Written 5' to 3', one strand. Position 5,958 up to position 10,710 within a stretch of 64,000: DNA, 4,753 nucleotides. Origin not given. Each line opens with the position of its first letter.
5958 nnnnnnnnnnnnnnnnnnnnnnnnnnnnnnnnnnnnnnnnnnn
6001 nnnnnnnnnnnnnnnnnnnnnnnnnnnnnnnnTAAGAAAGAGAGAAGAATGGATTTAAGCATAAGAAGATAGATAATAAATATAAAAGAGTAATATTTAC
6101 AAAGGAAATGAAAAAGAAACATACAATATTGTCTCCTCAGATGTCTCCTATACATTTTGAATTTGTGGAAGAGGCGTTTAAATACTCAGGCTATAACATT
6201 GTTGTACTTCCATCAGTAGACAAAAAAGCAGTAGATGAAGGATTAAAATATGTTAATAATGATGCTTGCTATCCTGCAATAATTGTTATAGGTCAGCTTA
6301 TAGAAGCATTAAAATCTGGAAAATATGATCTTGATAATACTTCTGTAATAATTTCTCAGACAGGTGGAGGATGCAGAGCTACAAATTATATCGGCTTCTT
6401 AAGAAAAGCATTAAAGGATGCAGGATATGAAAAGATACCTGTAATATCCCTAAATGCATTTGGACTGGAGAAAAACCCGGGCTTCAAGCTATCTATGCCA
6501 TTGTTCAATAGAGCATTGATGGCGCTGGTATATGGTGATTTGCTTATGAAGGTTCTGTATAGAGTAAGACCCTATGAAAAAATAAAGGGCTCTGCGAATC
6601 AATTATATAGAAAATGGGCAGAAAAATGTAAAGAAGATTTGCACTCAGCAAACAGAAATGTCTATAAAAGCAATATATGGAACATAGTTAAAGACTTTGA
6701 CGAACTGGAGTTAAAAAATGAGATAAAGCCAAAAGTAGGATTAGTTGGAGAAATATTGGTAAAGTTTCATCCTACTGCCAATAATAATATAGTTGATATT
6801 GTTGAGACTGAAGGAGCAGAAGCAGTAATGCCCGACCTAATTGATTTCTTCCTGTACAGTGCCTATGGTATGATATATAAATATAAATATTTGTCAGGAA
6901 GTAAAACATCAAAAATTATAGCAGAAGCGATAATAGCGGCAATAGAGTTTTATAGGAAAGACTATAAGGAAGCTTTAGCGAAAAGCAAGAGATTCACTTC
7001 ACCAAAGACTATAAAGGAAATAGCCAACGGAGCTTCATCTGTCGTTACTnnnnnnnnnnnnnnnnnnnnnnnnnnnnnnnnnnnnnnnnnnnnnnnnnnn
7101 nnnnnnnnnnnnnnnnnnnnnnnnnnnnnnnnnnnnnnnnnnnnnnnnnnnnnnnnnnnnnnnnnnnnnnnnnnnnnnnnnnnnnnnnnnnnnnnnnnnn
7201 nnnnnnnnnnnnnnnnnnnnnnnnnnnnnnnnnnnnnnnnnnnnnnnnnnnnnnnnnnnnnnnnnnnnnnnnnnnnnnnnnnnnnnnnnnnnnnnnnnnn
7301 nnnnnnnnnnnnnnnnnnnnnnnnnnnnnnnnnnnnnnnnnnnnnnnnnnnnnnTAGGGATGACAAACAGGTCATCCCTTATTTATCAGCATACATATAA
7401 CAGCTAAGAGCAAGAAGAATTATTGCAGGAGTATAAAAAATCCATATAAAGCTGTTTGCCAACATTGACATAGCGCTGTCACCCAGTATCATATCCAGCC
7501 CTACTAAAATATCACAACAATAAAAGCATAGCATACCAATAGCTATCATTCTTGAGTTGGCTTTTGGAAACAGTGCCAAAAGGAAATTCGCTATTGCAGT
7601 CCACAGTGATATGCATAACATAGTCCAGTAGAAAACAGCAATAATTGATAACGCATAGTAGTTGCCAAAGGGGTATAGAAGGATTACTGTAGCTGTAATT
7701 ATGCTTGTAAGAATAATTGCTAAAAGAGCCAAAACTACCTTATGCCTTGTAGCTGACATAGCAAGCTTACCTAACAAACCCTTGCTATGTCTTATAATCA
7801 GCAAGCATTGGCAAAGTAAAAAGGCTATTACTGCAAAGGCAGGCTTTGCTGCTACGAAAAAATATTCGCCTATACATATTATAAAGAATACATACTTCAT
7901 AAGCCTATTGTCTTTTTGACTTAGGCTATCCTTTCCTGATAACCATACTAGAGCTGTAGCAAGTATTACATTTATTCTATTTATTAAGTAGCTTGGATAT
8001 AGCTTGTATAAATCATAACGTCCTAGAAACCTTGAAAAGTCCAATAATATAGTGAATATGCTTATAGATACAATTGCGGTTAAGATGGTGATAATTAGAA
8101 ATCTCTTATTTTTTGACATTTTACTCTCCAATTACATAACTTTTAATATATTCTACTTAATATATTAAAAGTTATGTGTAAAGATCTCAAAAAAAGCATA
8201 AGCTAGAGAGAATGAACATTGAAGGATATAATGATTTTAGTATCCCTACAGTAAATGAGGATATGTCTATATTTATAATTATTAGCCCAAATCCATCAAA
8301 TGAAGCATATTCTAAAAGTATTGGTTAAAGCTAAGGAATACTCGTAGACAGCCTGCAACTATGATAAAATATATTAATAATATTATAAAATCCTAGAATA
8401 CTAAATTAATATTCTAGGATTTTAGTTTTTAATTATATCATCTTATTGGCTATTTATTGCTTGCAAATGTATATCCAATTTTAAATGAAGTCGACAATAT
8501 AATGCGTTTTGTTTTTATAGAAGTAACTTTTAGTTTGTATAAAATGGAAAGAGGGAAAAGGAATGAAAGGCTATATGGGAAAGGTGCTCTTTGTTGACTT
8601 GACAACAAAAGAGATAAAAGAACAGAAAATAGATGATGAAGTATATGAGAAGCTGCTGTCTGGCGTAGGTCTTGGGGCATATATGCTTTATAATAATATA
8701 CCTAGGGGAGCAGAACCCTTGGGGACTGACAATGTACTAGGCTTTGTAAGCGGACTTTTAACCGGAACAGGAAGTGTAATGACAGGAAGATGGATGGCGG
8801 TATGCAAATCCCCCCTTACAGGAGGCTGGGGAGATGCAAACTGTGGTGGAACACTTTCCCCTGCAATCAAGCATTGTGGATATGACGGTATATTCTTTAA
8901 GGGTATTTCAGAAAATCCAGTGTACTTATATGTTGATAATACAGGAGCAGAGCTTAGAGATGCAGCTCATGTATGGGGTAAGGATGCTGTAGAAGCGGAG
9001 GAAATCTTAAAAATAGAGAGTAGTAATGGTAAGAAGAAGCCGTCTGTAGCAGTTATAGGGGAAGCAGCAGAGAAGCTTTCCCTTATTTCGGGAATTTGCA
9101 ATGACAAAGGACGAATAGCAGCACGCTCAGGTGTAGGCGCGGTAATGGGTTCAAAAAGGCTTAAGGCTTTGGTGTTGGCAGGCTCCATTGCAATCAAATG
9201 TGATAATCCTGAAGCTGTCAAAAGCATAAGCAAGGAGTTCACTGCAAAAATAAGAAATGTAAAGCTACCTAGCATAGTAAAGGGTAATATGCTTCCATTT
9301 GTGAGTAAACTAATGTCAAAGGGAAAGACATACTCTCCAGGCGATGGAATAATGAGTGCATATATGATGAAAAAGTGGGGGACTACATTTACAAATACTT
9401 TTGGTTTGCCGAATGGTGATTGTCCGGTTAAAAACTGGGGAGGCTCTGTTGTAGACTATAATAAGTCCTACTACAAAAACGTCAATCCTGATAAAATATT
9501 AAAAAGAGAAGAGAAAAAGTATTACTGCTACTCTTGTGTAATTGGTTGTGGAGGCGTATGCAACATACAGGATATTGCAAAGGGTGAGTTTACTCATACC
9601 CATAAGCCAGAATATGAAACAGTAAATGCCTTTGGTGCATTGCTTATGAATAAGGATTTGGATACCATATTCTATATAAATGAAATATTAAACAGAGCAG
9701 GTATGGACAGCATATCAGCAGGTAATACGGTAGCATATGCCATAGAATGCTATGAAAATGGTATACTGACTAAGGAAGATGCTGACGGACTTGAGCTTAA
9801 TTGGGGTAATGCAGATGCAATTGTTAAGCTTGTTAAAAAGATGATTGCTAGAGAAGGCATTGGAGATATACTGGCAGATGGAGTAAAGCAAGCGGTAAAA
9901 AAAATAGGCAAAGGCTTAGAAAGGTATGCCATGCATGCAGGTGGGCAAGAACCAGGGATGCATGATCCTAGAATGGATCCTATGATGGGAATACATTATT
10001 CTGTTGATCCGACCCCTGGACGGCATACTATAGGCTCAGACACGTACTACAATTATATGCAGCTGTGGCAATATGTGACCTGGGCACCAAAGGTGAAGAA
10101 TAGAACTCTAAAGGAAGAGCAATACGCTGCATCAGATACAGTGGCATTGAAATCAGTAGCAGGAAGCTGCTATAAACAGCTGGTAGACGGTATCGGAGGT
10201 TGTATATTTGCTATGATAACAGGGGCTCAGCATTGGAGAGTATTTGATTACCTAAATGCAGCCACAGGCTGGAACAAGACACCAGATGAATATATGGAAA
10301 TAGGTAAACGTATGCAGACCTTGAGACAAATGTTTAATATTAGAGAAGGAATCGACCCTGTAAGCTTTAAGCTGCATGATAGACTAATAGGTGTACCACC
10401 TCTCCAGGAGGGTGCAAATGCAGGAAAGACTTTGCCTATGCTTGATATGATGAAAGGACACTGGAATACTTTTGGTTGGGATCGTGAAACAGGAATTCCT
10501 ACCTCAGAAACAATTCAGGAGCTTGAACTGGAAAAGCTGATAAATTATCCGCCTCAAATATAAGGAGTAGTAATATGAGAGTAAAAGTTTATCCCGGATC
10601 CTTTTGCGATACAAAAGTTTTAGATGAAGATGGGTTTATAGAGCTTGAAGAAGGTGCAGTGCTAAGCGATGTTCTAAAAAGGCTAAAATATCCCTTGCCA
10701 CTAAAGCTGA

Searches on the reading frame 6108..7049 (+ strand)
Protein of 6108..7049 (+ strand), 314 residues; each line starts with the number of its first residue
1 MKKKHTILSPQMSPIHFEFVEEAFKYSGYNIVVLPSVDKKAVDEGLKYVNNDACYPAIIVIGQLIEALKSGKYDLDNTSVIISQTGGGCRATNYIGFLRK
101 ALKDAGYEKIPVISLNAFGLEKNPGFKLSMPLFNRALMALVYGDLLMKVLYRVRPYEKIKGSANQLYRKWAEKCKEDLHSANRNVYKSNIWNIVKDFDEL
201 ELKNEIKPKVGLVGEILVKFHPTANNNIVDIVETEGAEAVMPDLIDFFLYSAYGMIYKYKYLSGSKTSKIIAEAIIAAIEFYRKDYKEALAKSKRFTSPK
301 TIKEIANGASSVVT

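Call 40: search_protein_families(library=pfam, max_evalue=1e-8, proteins=[window:6108-7049:+])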
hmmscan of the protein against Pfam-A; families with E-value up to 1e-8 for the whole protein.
window:6108-7049:+ (314 aa): 1 family
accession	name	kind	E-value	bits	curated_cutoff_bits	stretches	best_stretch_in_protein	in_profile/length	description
PF09989.15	DUF2229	-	4.6e-09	36.7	29.4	0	17-68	14-66/218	CoA enzyme activase uncharacterised domain (DUF2229)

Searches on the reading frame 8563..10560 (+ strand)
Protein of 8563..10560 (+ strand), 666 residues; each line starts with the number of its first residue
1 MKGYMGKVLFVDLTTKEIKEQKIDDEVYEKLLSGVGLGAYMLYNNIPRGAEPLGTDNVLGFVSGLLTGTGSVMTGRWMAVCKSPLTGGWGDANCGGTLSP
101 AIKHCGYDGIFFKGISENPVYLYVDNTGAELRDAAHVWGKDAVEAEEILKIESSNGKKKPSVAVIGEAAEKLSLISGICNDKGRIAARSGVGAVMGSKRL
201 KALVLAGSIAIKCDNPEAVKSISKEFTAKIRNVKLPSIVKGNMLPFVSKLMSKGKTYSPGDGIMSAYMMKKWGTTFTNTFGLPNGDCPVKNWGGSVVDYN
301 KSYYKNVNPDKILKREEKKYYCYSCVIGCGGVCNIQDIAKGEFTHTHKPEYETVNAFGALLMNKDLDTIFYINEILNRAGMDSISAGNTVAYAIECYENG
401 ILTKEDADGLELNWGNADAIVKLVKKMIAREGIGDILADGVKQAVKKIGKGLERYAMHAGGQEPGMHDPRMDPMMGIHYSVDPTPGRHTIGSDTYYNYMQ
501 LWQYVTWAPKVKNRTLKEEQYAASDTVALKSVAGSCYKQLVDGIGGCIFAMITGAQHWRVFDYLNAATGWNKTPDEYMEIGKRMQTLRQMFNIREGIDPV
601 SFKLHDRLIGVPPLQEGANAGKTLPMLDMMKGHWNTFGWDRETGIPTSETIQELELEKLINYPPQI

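Call 40: search_protein_families(library=pfam, max_evalue=1e-8, proteins=[window:8563-10560:+])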
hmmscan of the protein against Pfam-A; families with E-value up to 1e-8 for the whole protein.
window:8563-10560:+ (666 aa): 2 families
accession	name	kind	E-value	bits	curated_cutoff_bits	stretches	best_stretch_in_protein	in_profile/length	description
PF01314.23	AFOR_C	-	6.8e-94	315.6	27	1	268-656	19-385/385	Aldehyde ferredoxin oxidoreductase, domains 2 & 3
PF02730.20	AFOR_N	-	1.8e-67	227.4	29.8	1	6-207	1-198/199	Aldehyde ferredoxin oxidoreductase, N-terminal domain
